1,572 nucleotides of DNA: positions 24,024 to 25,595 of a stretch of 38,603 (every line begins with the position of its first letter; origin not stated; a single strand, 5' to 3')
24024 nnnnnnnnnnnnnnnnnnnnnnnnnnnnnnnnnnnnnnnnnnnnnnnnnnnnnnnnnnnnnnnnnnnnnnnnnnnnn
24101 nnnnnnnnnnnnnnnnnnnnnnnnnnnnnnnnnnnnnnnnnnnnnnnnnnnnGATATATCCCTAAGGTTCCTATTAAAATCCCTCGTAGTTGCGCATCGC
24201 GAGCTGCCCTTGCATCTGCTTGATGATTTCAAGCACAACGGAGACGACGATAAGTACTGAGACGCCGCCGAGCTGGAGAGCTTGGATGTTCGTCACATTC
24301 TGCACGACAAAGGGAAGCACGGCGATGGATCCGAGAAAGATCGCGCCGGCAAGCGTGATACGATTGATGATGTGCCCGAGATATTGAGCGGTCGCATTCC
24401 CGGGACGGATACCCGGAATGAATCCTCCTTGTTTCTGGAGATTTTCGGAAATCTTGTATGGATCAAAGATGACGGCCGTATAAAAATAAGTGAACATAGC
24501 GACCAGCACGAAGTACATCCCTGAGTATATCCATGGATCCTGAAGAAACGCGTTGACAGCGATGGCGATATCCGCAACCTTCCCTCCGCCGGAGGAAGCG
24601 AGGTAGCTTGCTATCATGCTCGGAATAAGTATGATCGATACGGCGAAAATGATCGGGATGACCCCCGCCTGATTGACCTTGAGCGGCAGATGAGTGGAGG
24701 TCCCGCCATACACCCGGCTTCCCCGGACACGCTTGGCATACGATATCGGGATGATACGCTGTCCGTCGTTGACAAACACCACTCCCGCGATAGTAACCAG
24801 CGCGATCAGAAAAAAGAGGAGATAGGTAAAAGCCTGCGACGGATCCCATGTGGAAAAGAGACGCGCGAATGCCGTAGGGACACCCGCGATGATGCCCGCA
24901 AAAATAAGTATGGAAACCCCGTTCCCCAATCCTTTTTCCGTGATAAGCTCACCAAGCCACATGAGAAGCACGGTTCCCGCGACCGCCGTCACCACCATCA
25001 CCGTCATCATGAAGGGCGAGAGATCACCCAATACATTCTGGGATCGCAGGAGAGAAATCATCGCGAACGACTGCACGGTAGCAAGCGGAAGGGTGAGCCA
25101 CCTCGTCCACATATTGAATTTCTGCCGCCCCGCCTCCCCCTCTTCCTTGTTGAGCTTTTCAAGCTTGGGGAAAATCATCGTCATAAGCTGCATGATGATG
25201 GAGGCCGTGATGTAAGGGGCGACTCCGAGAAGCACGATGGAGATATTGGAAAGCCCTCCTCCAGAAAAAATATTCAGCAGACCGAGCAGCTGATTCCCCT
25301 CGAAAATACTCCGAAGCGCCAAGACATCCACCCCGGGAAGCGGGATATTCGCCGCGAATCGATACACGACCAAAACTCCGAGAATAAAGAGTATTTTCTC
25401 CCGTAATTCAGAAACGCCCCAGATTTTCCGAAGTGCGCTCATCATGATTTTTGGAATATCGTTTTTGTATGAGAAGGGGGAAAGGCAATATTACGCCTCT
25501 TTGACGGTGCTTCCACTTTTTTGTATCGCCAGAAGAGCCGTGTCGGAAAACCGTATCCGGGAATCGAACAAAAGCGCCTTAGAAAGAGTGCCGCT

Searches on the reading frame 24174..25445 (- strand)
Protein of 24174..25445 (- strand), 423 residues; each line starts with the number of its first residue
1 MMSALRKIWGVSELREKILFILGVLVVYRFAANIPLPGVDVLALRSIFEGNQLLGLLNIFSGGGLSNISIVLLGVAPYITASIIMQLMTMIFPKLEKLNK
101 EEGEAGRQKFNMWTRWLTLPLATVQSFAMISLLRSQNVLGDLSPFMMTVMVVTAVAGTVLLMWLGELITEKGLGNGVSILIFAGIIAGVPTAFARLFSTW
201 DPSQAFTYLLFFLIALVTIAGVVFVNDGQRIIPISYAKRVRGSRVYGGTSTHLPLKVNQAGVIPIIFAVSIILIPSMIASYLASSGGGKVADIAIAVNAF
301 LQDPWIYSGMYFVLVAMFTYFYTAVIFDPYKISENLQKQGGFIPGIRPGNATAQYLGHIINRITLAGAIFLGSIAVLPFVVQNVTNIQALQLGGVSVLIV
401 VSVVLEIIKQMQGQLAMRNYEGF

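Call 13: search_protein_families(library=pfam, proteins=[window:24174-25445:-], max_evalue=0.001)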
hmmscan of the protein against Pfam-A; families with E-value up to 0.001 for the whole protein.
window:24174-25445:- (423 aa): 1 family
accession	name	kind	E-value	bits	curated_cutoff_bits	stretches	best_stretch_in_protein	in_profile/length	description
PF00344.25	SecY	-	3.4e-105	352.2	32.2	1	69-407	1-305/306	SecY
